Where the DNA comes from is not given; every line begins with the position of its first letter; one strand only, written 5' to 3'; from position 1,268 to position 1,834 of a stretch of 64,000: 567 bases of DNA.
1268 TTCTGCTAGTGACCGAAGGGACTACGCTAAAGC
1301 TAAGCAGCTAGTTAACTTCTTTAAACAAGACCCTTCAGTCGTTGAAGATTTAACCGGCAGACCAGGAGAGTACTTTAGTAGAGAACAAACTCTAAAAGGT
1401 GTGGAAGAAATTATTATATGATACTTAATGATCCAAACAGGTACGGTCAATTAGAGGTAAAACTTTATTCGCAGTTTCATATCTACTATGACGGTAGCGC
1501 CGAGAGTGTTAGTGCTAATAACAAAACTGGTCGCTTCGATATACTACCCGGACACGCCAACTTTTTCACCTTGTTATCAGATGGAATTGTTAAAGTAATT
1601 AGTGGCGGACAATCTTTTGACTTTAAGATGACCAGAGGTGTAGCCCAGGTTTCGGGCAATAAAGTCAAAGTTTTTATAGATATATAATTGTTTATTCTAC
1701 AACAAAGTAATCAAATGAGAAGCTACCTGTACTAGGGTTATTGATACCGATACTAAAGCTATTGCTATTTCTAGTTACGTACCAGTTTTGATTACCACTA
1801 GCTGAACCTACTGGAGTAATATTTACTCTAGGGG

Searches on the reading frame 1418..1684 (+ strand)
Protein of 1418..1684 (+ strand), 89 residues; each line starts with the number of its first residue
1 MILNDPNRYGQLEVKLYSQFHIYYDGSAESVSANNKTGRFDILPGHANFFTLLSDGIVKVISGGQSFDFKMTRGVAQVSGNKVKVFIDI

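Call 27: search_protein_families(library=pfam, proteins=[window:1418-1684:+], max_evalue=0.001)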
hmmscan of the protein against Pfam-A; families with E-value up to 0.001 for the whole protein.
window:1418-1684:+ (89 aa): 1 family
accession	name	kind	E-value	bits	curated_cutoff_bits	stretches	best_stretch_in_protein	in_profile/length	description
PF02823.21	ATP-synt_DE_N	-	6.5e-14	52.1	27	1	13-88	2-78/80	ATP synthase, Delta/Epsilon chain, beta-sandwich domain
